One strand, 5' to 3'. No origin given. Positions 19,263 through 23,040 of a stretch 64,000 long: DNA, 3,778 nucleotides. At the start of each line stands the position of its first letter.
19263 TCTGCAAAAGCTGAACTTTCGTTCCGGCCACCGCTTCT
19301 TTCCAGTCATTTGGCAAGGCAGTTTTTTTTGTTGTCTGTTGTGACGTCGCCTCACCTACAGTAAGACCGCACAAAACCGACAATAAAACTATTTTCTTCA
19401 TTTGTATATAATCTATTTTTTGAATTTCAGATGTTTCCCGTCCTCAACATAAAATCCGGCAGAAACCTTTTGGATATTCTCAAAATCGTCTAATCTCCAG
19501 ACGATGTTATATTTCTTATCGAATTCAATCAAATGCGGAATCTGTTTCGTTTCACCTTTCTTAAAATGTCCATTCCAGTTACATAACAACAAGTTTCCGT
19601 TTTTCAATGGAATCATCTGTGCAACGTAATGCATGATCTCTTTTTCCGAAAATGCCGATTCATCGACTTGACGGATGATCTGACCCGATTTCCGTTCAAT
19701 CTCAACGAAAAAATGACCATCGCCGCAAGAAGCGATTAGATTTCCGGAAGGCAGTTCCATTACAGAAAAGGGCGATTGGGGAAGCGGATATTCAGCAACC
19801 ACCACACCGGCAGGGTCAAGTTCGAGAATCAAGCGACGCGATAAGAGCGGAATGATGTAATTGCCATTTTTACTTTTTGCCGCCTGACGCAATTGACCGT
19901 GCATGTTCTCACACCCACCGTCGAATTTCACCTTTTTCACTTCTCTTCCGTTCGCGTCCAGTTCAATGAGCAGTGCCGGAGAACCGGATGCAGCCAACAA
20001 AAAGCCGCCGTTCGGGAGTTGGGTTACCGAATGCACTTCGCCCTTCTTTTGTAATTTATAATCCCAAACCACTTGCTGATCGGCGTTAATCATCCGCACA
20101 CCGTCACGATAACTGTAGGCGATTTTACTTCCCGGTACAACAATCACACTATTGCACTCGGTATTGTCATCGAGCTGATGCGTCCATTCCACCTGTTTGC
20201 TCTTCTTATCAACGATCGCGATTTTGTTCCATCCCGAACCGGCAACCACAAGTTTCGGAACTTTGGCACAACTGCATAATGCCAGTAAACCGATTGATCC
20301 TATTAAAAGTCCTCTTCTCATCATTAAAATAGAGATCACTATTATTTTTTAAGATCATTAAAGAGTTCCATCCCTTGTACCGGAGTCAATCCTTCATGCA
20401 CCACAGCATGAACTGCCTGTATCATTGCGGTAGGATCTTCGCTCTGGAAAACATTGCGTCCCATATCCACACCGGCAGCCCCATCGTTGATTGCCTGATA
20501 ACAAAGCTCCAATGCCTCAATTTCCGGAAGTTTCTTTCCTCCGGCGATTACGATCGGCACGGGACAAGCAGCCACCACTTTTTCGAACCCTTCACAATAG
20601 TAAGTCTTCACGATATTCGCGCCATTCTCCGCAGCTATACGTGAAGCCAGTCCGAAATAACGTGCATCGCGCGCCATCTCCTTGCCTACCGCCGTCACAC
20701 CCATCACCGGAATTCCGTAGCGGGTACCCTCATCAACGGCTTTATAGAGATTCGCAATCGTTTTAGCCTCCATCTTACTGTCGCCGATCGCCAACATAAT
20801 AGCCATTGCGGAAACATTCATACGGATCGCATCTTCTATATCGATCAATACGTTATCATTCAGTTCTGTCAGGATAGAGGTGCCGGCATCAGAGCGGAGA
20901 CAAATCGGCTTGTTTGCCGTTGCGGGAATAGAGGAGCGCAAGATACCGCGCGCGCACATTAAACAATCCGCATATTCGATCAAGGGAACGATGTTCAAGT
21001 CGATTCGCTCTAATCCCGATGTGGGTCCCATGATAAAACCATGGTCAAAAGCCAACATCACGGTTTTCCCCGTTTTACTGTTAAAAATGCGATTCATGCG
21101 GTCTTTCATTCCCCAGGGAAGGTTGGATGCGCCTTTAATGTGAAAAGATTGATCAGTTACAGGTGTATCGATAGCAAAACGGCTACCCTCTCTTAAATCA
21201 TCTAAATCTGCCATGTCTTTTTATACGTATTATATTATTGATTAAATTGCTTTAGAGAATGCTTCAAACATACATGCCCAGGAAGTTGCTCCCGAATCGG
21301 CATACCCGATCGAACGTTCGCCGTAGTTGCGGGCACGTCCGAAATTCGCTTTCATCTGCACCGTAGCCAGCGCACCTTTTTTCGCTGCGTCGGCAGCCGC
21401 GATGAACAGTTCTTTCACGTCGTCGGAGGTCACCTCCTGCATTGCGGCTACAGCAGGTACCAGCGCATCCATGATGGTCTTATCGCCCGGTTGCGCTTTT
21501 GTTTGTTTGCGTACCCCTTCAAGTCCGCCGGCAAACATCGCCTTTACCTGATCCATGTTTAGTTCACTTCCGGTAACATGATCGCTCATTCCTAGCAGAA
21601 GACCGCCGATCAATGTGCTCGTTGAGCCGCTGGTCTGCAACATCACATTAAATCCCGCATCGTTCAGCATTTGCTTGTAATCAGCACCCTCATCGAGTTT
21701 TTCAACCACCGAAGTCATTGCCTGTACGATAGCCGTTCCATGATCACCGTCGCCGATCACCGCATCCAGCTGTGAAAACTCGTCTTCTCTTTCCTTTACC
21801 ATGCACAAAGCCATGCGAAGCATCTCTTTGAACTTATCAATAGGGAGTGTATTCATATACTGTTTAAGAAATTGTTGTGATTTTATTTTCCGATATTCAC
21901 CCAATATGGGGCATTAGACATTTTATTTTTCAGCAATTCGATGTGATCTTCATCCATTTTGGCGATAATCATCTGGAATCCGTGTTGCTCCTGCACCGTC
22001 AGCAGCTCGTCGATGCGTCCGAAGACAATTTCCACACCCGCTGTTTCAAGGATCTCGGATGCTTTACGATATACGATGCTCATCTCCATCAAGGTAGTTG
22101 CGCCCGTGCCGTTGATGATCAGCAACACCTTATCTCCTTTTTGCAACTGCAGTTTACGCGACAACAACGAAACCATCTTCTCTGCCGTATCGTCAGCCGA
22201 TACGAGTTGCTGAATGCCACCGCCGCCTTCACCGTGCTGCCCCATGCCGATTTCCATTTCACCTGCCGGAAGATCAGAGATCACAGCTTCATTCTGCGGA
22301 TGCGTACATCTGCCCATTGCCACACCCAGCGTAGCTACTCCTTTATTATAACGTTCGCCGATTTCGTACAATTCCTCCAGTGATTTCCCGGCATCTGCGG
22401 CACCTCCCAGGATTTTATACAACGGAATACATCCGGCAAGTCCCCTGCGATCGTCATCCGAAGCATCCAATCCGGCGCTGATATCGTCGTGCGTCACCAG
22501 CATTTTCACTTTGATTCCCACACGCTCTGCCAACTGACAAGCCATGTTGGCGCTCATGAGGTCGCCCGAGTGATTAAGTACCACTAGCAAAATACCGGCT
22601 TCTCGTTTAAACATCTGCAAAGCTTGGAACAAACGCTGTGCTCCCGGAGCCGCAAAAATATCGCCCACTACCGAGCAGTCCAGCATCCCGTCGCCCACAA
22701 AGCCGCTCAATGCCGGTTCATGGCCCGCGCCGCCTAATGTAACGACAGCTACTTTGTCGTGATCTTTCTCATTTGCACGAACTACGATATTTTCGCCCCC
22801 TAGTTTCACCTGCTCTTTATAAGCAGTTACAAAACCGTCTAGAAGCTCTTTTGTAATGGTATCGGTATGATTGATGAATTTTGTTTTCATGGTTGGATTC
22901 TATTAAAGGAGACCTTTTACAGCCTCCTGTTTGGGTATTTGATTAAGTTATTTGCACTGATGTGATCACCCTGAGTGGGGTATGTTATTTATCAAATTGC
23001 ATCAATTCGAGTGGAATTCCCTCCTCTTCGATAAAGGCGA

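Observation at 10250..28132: A 17 kb co-directional cluster next to an IclR regulator mixes heme-c redox proteins, cytochrome c maturation, a kinase/thiolase module and a sulfatase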

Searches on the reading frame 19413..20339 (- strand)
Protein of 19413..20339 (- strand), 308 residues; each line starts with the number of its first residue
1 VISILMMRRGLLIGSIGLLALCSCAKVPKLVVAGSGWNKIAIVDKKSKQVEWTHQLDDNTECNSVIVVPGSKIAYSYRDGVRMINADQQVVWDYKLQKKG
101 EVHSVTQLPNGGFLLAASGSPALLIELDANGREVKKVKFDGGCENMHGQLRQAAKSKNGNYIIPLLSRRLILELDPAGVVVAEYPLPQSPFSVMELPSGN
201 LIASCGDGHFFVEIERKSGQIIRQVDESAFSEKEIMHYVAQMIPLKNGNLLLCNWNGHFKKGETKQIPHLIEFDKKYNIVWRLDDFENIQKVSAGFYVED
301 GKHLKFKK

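Call 3: search_protein_families(library=pfam, proteins=[window:19413-20339:-], max_evalue=0.01)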
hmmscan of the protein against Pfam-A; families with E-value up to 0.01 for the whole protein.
window:19413-20339:- (308 aa): 5 families
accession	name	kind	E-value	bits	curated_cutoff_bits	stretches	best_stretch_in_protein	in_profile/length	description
PF22701.2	Mala_s_1-like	-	5.1e-45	154.1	27.5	1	62-255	1-195/195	Mal s 1 allergenic protein-like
PF05935.17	Arylsulfotrans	-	2e-05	24.2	24.2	0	84-163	33-107/374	Arylsulfotransferase (ASST)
PF13570.13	Beta-prop_ACSF4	-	4.3e-05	23.5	133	1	29-121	20-113/329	Beta-alanine-activating enzyme, beta-propeller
PF24814.1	WD40_Prp19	-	0.00021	20.9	320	1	17-137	8-129/281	Prp19 WD40 domain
PF06977.17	SdiA-regulated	-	0.0095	15.6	21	0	100-153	172-225/249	SdiA-regulated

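Call 5: search_protein_families(library=ncbifam, proteins=[window:19413-20339:-], max_evalue=0.01)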
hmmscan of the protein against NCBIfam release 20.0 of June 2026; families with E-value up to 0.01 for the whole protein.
window:19413-20339:- (308 aa): 1 family
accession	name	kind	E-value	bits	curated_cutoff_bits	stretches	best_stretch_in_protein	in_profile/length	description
NF041516.1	PA2928_fam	subfamily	0.0056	16.1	70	0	40-85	316-366/376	PA2928 family protein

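Call 36: search_solved_structures(query=window:19413-20339:-, max_evalue=0.1)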
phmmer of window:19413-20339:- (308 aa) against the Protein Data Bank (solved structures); distinct sequences matched with E-value up to 0.1: 4.
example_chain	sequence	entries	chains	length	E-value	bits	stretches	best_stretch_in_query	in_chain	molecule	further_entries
3no2_A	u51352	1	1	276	1.9e-59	204.5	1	29-287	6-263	uncharacterized protein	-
7r81_h2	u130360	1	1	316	0.00025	23.5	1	30-132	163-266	Guanine nucleotide-binding protein subunit beta-like protein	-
7olc_A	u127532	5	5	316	0.00088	21.7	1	30-132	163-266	Putative guanine nucleotide-binding protein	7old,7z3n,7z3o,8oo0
9axv_Am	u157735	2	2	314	0.02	17.2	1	29-131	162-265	Small ribosomal subunit protein RACK1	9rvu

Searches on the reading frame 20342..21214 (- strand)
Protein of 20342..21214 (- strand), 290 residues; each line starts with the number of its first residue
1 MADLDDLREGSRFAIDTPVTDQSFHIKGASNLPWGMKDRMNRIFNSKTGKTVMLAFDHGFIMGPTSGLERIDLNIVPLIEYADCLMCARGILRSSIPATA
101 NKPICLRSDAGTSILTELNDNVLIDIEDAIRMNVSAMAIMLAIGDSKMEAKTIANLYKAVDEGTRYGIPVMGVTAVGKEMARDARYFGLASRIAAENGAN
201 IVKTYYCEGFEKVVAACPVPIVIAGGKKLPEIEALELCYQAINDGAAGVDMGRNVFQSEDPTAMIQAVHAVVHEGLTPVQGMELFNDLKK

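Call 3: search_protein_families(library=pfam, proteins=[window:20342-21214:-], max_evalue=0.01)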
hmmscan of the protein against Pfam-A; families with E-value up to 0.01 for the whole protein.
window:20342-21214:- (290 aa): 1 family
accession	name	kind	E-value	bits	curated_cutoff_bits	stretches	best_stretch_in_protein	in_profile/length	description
PF01791.15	DeoC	-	2.6e-15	57.1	23.8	1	51-258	1-229/229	DeoC/LacD family aldolase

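Call 5: search_protein_families(library=ncbifam, proteins=[window:20342-21214:-], max_evalue=0.01)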
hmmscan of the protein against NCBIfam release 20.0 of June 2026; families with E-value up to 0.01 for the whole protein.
window:20342-21214:- (290 aa): 9 families
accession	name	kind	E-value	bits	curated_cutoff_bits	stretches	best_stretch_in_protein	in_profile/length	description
NF006081.0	PRK08227.1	equivalog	4e-139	462.9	297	1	1-289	1-290/291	3-hydroxy-5-phosphonooxypentane-2,4-dione thiolase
NF005556.0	PRK07226.1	subfamily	2.4e-53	181.2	241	1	35-283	5-262/267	2-amino-3,7-dideoxy-D-threo-hept-6-ulosonate synthase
TIGR01949.1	ADH_synth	equivalog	4.6e-50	170.7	299.45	1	35-280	2-252/255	2-amino-3,7-dideoxy-D-threo-hept-6-ulosonate synthase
NF040816.1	Fbpase1_Arch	equivalog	2.2e-31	109.3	430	1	35-280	7-265/271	class I fructose-bisphosphate aldolase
NF041223.1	BagB_FevI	exception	5.4e-23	81.5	500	1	30-273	3-255/257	bagremycin/ferroverdin biosynthesis DhnA-type aldolase BagB/FevI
NF006704.0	PRK09250.1-1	equivalog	2.4e-06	26.6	277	1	46-204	35-208/308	class I fructose-bisphosphate aldolase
NF005321.0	PRK06852.1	equivalog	1.5e-05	24.2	420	1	123-286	128-305/308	aldolase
NF000741.0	PRK00043.3-5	equivalog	0.00046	20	350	1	207-270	155-212/217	thiamine phosphate synthase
TIGR00693.1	thiE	equivalog_domain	0.0041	16.4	145.1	1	121-266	58-195/197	thiamine phosphate synthase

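Call 34: search_solved_structures(query=window:20342-21214:-, max_evalue=0.00001, show_alignments=1)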
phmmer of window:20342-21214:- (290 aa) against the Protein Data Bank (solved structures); distinct sequences matched with E-value up to 0.00001: 7.
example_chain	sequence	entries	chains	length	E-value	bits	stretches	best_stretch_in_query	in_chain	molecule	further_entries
3gkf_O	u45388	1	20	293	1.3e-107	362.7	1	1-286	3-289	Aldolase lsrF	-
3glc_A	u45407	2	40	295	1.3e-107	362.6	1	1-286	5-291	Aldolase lsrF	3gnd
4p2v_A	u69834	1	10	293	8.7e-107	359.9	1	1-286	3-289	Uncharacterized aldolase LsrF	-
2qjg_A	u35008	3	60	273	3.5e-31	112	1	35-277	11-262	Putative aldolase MJ0400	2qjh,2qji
1w8s_A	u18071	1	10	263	1.5e-12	50.9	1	38-275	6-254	FRUCTOSE-BISPHOSPHATE ALDOLASE CLASS I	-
1ojx_A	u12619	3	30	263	1.6e-12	50.8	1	38-275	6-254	FRUCTOSE-BISPHOSPHATE ALDOLASE CLASS I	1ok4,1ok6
2yce_A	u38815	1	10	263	4.1e-12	49.4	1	38-275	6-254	FRUCTOSE-BISPHOSPHATE ALDOLASE CLASS 1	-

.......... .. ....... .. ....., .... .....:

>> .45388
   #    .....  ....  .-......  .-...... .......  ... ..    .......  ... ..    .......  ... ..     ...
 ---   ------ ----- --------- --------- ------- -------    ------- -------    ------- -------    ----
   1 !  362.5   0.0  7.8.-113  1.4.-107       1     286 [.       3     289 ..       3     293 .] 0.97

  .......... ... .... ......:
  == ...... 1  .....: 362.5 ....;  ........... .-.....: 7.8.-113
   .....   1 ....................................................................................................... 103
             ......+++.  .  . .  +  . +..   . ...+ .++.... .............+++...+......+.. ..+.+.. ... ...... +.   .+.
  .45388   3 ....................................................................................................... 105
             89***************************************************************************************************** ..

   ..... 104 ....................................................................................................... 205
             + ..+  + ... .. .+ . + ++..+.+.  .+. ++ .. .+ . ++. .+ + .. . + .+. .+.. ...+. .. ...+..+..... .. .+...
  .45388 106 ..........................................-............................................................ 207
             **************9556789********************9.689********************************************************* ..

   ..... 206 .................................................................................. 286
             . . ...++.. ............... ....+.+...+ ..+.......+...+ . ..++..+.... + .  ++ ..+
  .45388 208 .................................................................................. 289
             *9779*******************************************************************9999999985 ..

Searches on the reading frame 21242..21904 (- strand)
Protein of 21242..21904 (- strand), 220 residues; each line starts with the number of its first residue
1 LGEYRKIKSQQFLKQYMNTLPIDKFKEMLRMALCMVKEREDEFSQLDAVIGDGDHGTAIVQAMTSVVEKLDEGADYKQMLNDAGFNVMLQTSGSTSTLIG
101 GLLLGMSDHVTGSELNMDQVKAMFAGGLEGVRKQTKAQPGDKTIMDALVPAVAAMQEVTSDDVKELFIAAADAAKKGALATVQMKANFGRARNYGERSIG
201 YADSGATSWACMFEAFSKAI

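Call 3: search_protein_families(library=pfam, proteins=[window:21242-21904:-], max_evalue=0.01)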
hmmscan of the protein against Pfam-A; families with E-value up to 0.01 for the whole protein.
window:21242-21904:- (220 aa): 1 family
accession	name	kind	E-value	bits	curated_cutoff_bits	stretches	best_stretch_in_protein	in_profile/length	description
PF02734.22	Dak2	-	5.8e-39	134.2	27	1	50-217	2-173/174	DAK2 domain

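Call 5: search_protein_families(library=ncbifam, proteins=[window:21242-21904:-], max_evalue=0.01)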
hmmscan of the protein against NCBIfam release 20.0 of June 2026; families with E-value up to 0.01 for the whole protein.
window:21242-21904:- (220 aa): 3 families
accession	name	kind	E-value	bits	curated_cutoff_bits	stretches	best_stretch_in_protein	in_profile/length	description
NF011049.0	PRK14479.1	subfamily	3.2e-42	144.8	492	1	19-219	358-565/568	dihydroxyacetone kinase family protein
TIGR02365.1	dha_L_ycgS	equivalog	1.9e-39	135.4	138.3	1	26-216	2-194/196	dihydroxyacetone kinase subunit DhaL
TIGR02361.1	dak_ATP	equivalog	9.8e-29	100.4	574.95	1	18-216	378-582/583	glycerone kinase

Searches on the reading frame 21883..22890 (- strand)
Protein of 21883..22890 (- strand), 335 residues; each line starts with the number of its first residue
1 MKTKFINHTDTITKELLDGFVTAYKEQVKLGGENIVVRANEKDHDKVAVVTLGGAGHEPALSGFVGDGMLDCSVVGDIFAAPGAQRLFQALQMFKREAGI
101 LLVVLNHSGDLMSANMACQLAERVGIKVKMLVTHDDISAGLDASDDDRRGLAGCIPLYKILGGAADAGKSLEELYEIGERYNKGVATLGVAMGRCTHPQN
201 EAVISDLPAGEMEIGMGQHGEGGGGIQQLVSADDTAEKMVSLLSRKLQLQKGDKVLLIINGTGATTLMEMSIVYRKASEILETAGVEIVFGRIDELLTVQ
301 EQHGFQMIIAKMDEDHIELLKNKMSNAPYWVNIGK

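Call 3: search_protein_families(library=pfam, proteins=[window:21883-22890:-], max_evalue=0.01)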
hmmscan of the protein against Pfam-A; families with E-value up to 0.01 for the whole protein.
window:21883-22890:- (335 aa): 2 families
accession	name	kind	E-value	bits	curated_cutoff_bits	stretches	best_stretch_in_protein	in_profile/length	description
PF02733.22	Dak1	-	6e-94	314.9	31.4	1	18-325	1-310/313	Dak1 domain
PF02991.22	ATG8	-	0.005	17.4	27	0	229-278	38-87/104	Autophagy protein Atg8 ubiquitin like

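Call 5: search_protein_families(library=ncbifam, proteins=[window:21883-22890:-], max_evalue=0.01)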
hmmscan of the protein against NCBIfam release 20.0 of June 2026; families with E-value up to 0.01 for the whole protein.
window:21883-22890:- (335 aa): 5 families
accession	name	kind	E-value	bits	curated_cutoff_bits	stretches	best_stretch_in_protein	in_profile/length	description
NF011049.0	PRK14479.1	subfamily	1.6e-86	291.1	492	1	3-331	2-328/568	dihydroxyacetone kinase family protein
TIGR02363.1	dhaK1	equivalog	8.7e-81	271.5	406.25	1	4-325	3-325/329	dihydroxyacetone kinase subunit DhaK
TIGR02361.1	dak_ATP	equivalog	2e-67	228.1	574.95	1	4-332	2-345/583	glycerone kinase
TIGR02362.1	dhaK1b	equivalog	1.6e-66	224.7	413.25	1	5-326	2-323/326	DhaKLM operon coactivator DhaQ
NF010549.0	PRK13942.1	equivalog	0.0078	15.7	282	0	236-276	62-102/215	protein-L-isoaspartate O-methyltransferase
